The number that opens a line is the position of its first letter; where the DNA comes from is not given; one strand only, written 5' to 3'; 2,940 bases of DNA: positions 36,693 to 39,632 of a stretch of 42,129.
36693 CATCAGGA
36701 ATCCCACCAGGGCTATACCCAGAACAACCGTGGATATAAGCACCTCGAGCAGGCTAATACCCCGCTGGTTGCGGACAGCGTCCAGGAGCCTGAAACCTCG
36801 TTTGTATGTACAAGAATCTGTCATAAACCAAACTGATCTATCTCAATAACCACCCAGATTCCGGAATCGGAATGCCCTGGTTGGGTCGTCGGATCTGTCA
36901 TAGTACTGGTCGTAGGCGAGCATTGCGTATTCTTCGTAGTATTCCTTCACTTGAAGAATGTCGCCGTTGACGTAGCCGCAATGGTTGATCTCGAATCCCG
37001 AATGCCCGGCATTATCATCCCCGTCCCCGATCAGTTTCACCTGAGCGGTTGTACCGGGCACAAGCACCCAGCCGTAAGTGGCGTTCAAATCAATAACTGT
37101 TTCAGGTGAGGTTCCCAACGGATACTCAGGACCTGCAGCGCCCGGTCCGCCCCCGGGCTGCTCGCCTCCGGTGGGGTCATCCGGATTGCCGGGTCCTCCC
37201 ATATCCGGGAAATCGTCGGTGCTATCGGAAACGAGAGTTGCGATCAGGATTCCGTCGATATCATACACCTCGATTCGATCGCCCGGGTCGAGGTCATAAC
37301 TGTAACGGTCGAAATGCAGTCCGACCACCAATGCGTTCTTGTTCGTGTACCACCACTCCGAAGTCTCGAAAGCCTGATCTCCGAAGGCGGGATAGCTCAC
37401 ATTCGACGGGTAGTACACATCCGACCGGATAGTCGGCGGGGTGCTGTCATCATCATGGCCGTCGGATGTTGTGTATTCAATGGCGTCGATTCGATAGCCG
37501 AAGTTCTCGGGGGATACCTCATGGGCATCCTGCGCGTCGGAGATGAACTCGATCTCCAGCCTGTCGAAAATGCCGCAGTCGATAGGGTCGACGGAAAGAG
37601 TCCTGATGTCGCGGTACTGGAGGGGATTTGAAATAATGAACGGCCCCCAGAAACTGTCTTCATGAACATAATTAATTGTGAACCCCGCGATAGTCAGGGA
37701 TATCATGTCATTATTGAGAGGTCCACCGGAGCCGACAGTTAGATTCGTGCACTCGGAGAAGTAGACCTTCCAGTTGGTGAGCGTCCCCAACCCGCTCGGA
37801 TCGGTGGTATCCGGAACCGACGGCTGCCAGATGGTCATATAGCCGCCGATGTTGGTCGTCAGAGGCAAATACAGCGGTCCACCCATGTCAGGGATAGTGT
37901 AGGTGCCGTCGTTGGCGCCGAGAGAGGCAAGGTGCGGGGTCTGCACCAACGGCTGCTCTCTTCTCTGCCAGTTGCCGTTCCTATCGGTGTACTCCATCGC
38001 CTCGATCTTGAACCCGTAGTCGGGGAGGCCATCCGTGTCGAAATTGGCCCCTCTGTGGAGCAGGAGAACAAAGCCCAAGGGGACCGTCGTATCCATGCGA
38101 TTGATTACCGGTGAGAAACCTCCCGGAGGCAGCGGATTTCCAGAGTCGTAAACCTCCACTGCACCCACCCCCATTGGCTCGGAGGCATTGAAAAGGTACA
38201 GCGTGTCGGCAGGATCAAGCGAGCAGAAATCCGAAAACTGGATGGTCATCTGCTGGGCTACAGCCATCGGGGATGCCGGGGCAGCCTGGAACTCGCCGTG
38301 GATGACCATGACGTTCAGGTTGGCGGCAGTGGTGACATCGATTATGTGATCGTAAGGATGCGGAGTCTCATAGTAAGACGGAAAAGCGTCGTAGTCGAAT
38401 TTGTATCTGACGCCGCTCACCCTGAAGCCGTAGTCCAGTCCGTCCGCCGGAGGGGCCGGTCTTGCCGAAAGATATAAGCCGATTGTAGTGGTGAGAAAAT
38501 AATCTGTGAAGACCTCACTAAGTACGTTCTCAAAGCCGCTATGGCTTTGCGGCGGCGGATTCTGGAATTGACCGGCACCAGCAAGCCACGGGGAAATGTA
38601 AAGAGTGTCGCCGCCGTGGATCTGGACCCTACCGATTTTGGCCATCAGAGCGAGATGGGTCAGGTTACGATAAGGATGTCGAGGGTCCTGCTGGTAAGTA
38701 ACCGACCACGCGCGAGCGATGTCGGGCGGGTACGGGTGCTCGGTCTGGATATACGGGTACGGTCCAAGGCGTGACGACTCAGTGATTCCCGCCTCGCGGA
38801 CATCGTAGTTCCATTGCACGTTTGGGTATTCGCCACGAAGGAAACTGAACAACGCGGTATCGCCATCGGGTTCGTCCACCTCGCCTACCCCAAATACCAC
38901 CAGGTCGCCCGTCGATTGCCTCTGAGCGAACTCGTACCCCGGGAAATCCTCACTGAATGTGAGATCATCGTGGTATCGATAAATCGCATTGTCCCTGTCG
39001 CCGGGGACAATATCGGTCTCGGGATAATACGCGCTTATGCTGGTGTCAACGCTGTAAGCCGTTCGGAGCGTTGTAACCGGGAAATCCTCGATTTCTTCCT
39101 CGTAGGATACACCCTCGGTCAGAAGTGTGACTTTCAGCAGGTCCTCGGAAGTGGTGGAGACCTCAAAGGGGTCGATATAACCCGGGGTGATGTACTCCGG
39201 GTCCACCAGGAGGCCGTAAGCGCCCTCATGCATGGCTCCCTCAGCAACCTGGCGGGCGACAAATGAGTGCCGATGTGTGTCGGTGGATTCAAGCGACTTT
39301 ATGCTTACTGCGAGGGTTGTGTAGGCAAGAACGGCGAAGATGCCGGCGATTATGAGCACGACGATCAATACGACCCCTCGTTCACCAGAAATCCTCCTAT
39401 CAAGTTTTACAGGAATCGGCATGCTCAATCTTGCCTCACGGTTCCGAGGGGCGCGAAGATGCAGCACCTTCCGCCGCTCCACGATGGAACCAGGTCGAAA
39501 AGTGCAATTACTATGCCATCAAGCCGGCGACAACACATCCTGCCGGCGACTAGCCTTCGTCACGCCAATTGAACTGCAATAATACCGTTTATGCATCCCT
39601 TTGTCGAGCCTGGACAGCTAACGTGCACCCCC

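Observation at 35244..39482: Giant minor pilins built from CUB-like beta-sandwich modules, with no PilY1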

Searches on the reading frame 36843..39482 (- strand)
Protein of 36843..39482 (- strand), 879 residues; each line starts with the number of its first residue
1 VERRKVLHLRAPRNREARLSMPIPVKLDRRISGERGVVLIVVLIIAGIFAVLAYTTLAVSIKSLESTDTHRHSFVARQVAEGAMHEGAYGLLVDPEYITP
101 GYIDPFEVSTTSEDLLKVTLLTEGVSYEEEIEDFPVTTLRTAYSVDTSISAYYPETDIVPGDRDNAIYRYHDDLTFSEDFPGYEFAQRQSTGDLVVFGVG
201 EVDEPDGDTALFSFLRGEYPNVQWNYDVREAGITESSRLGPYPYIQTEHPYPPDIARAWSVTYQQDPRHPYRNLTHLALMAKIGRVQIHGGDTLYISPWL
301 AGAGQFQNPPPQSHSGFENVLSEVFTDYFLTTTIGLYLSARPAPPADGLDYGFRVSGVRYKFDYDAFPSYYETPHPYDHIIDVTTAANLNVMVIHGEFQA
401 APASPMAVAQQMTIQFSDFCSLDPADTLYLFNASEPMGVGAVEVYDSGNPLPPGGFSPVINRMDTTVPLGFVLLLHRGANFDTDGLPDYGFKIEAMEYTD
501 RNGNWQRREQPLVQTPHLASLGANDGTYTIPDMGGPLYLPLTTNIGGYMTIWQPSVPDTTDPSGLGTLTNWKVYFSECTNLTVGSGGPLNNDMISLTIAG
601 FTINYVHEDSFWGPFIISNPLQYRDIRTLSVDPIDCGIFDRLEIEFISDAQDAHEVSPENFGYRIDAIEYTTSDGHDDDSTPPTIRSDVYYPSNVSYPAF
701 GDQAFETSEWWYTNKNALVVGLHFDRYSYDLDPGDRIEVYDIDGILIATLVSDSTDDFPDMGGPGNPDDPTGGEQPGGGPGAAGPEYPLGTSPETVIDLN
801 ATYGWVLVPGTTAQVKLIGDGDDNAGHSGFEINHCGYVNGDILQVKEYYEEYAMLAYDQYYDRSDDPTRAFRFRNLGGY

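Call 4: search_protein_families(library=pfam, proteins=[window:36843-39482:-], max_evalue=1)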
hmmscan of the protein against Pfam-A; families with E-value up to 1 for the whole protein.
window:36843-39482:- (879 aa): 0 families

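Call 8: find_homologous_proteins(query=window:36843-39482:-, max_evalue=0.001)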
Query window:36843-39482:- (879 aa): 24 proteins with E <= 0.001 among 8000 candidates.
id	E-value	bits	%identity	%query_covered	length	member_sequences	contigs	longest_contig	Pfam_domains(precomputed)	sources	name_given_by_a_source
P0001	0.0e+0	2009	100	98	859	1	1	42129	-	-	-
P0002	0.0e+0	1022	56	97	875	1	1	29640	-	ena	-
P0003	0.0e+0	1020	55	97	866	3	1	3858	-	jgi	jgi:hypothetical protein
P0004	2.3e-291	987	52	98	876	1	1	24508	-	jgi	jgi:hypothetical protein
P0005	4.9e-270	917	52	96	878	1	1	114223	-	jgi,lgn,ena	-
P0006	1.3e-268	912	51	96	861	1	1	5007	-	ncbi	ncbi:MAG: hypothetical protein ABIC40_02580 [bacterium]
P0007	8.4e-268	910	51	96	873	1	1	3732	-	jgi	jgi:hypothetical protein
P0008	9.2e-266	903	51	97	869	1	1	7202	-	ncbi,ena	-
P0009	4.7e-262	890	50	97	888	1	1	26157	-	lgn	-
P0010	2.3e-253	862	50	96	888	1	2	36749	-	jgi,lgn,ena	-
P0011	2.4e-253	862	50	98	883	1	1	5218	-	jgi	jgi:hypothetical protein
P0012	2.3e-252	858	49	97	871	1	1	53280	-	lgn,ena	-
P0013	5.2e-251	854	48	96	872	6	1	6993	-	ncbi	-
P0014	4.5e-249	848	48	96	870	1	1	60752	-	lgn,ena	-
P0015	4.7e-247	841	49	97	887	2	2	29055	-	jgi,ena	-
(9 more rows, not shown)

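Call 17: search_solved_structures(query=A1, max_evalue=10, show_alignments=2)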
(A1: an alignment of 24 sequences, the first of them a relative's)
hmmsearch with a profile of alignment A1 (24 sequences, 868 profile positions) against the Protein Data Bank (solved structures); distinct sequences matched with E-value up to 10: 0.

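Call 24: predict_structure(alignment_id=A1)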
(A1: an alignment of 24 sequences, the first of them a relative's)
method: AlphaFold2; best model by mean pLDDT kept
length: 859 residues; sequences in the alignment: 24
mean_pLDDT: 71.2   pTM: 0.53
mean pLDDT of the five models: 71.2, 69.5, 68.3, 64.3, 58.6
residues with pLDDT >= 90: 208; 70-90: 322; 50-70: 152; < 50: 177
segments of 3 or more residues with pLDDT < 50: 3-16, 128-164, 207-224, 666-688, 737-771, 801-809, 820-859
pLDDT, mean of each block of 10 residues (from residue 1): 39 49 74 71 73 88 88 78 78 85 87 86 69 33 36 42 50 83 78 86 52 36 57 72 72 90 87 87 77 91 92 86 65 81 93 87 83 90 85 93 90 80 91 91 90 90 77 93 90 77 78 61 78 91 89 90 71 91 92 92 91 92 89 59 89 90 50 38 38 62 68 68 72 54 31 27 32 63 71 65 41 56 33 31 29 26
secondary structure, 60 per line:
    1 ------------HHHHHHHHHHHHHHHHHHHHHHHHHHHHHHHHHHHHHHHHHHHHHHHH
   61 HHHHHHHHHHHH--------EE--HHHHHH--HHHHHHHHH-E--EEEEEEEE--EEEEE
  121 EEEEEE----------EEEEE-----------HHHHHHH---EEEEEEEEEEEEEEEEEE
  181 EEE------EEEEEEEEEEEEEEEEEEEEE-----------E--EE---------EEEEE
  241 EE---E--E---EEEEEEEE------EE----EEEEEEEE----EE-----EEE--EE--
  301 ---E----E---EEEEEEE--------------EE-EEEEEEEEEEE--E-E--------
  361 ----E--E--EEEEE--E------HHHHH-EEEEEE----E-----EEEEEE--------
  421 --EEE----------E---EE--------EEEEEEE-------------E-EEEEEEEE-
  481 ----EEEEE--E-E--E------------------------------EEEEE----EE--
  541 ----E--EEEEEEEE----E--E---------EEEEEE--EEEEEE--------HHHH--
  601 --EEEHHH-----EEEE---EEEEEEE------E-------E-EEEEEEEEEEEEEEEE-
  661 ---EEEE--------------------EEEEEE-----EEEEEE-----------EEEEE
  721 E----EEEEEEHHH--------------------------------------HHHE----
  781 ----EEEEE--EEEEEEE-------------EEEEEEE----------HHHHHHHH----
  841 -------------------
elements in order (helices of 4 or more, strands of 3 or more residues): H13-72 H85-90 H93-101 E106-113 E116-126 E137-141 H153-159 E163-183 E190-210 E236-242 E253-260 E273-280 E292-294 E313-319 E337-347 E371-375 H385-389 E391-396 E407-412 E423-425 E450-456 E472-479 E485-489 E528-532 E548-555 E573-578 E581-586 H595-598 E603-605 E614-617 E621-627 E644-659 E664-667 E688-693 E699-704 E716-721 E726-731 E785-789 E792-798 E812-818 H829-836

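Call 28: fold_search(model_id=the predicted structure, library=pdb)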
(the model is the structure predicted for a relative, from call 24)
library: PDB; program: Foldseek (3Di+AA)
matches with E <= 10: 450; with E <= 0.001: 0
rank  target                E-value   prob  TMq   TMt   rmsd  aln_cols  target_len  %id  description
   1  4zel_B                5.8e-03  0.21  0.09  0.12  21.7       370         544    9  Human dopamine beta-hydroxylase (released 2016-04-20)
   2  2df7_A                3.1e-02  0.08  0.08  0.14  32.2       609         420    8  Crystal structure of infectious bursal disease virus VP2 subviral particle (released 2006-06-27)
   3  5ckm                  4.3e-02  0.33  0.09  0.25  16.9       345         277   11  The CUB1-EGF-CUB2 domains of rat MBL-associated serine protease-2 (MASP-2) bound to Ca2+ (released 2017-01-18)
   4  8ua8_N                4.6e-02  0.03  0.04  0.07  27.6       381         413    9  Structure of Semliki Forest virus VLP in complex with VLDLR LA2 (released 2024-08-14)
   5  6f39_A                5.1e-02  0.28  0.09  0.23  17.2       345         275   12  C1r homodimer CUB1-EGF-CUB2 (released 2018-01-24)
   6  2df7_S                5.7e-02  0.06  0.08  0.13  30.8       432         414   10  Crystal structure of infectious bursal disease virus VP2 subviral particle (released 2006-06-27)
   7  6tqk_A                5.7e-02  0.04  0.04  0.10  28.1       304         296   10  Cryo-EM of native human uromodulin (UMOD)/Tamm-Horsfall protein (THP) filament. (released 2020-11-04)
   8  4qaw_E                7.0e-02  0.11  0.08  0.12  22.3       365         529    7  Structure of modular Xyn30D from Paenibacillus barcinonensis (released 2014-10-08)
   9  4r4x                  7.4e-02  0.06  0.09  0.13  24.6       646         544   10  Structure of PNGF-II in C2 space group (released 2015-01-28)
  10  2df7_J                7.8e-02  0.03  0.05  0.09  30.9       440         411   12  Crystal structure of infectious bursal disease virus VP2 subviral particle (released 2006-06-27)
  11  6g44_A                8.7e-02  0.05  0.06  0.09  24.2       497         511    7  Crystal structure of mavirus major capsid protein lacking the C-terminal domain (released 2018-07-04)
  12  2df7_E                8.7e-02  0.04  0.07  0.11  30.3       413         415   14  Crystal structure of infectious bursal disease virus VP2 subviral particle (released 2006-06-27)
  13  1wcd                  9.2e-02  0.04  0.06  0.11  27.8       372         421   10  Crystal structure of IBDV T1 virus-like particle reveals a missing link in icosahedral viruses evolution (released 2005-04-05)
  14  3cqo_A                9.7e-02  0.08  0.06  0.14  18.7       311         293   12  Crystal structure of a f-lectin (fucolectin) from morone saxatilis (striped bass) serum (released 2009-04-28)
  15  7qiv_A                1.0e-01  0.03  0.07  0.09  29.5       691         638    9  Structure of human C3b in complex with the EWE nanobody (released 2022-02-16)
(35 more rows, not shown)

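Call 30: search_protein_families(library=pfam, alignment_id=A1, max_evalue=1)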
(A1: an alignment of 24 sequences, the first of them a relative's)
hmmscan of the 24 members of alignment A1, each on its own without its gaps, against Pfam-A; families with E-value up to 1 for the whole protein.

A. member 1, P0001 (859 aa): 0 families

B. families by the number of members that match (of 24 scanned): 4 families
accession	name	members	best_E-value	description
PF04014.23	MazE_antitoxin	5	0.016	Antidote-toxin recognition MazE, bacterial antitoxin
PF14341.11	PilX_N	4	0.0025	PilX N-terminal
PF05050.19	Methyltransf_21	1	0.077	Methyltransferase FkbM domain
PF21390.2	Irp3-like_C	1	0.13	Thiazolinyl imine reductase Irp3-like, C-terminal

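Call 32: find_related_loci(query=A1, collection=genome_contigs, flank=10000)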
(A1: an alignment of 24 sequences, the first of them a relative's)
Query A1 (859 aa) in genome_contigs; peptide patterns used: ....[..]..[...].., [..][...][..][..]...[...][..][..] (x = any residue, [..] = any of these).
393 stretches matched a pattern; 12 encode a relative of the query (tblastn E <= 1e-3); 12 distinct loci.
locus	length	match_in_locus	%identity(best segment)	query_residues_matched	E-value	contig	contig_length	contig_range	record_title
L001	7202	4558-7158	51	5-857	0e+0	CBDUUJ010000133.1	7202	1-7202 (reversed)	MAG TPA_asm: uncultured bacterium isolate SRR22302362_concoct_119 genome assembly, contig: ERZ25746724.6411, whole genom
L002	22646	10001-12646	49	1-852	0e+0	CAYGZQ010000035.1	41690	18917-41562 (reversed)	MAG TPA_asm: uncultured Planctomycetota bacterium isolate ERP119294_co1_436 genome assembly, contig: NODE_968_length_416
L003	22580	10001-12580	48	9-856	0e+0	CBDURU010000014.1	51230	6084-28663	MAG TPA_asm: uncultured bacterium isolate SRR21487743_binner23_Refined_23 genome assembly, contig: ERZ25748485.95, whole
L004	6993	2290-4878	48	9-856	0e+0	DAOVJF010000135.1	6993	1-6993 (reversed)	MAG TPA_asm: Planctomycetota bacterium isolate CSMAG_1386 CSMAG_1386_k141_1153168_length_6993_cov_11.0000, whole genome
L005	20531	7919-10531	47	1-852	0e+0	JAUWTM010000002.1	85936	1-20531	MAG: Planctomycetota bacterium isolate CSMAG_2580 CSMAG_2580_k127_5632330_length_85936_cov_26.0000, whole genome shotgun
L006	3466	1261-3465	46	1-721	0e+0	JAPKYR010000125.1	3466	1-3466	MAG: bacterium isolate LacPavin_0920_SED3_MAG_49_9 LacPavin_0920_SED3_scaffold_933998, whole genome shotgun sequence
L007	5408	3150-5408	46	10-723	0e+0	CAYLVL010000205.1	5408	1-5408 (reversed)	MAG TPA_asm: uncultured Planctomycetota bacterium isolate binchicken_co184_441 genome assembly, contig: NODE_32602_lengt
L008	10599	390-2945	45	10-851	0e+0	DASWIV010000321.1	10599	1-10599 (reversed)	MAG TPA_asm: bacterium isolate SMAG_U2878 k141_1050713, whole genome shotgun sequence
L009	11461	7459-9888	33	5-823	7e-109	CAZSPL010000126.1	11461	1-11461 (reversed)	MAG TPA_asm: uncultured Planctomycetota bacterium isolate binchicken_co129_593 genome assembly, contig: NODE_17778_lengt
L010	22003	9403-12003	27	14-852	3e-59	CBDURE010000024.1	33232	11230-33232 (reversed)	MAG TPA_asm: uncultured bacterium isolate SRR22302362_metabat2_46 genome assembly, contig: ERZ25746724.424, whole genome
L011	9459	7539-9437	31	5-644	4e-65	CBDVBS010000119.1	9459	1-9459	MAG TPA_asm: uncultured bacterium isolate SRR22302362_concoct_44 genome assembly, contig: ERZ25746724.3894, whole genome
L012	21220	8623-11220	30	14-852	1e-40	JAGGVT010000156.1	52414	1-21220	MAG: bacterium isolate AUK107 PB_MBMC_061_c_000000000080, whole genome shotgun sequence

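Call 36: search_protein_families(library=ncbifam, proteins=[window:36843-39482:-], max_evalue=0.1)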
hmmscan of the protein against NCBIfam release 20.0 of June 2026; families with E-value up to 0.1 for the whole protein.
window:36843-39482:- (879 aa): 1 family
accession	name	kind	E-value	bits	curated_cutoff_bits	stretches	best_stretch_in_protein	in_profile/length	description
NF037980.1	T2SS_GspK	equivalog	0.0034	17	130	1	34-84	1-51/307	type II secretion system minor pseudopilin GspK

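Call 42: search_protein_representatives(alignment_id=A1)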
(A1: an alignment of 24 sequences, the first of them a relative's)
Query: 24 sequences, 868 profile positions. Proteins with E-value up to 0.001 (for the whole library): 40; up to 1e-10: 13; up to 1e-30: 12. The best 40 are listed.
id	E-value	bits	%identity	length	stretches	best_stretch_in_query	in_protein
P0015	0.0e+00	1356.2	-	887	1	1-867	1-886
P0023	8.8e-245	831.4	-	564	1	6-563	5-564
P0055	3.8e-201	687.1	-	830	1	19-844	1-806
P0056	3.1e-146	505.4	-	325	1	548-868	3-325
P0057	1.4e-140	486.7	-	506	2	177-395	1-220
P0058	6.4e-137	474.6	-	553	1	294-847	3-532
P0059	8.3e-122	424.6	-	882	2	395-862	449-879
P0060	1.1e-104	367.9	-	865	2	394-855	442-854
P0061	4.8e-89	316.2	-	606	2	395-864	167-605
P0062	1.9e-88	314.2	-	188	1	680-867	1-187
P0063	6.5e-61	223.1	-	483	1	393-830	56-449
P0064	6.8e-46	173.4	-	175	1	2-164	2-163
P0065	1.8e-26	109.2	-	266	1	1-265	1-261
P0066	6.5e-05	37.8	-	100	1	7-90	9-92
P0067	8.8e-05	37.4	-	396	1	12-79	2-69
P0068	1.4e-04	36.7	-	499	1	9-79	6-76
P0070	1.7e-04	36.5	-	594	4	225-278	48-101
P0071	1.8e-04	36.3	-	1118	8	225-283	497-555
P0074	3.3e-04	35.5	-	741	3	301-384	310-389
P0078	4.2e-04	35.1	-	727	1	11-79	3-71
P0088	8.0e-04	34.2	-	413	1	1-96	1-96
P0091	8.5e-04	34.1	-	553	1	9-80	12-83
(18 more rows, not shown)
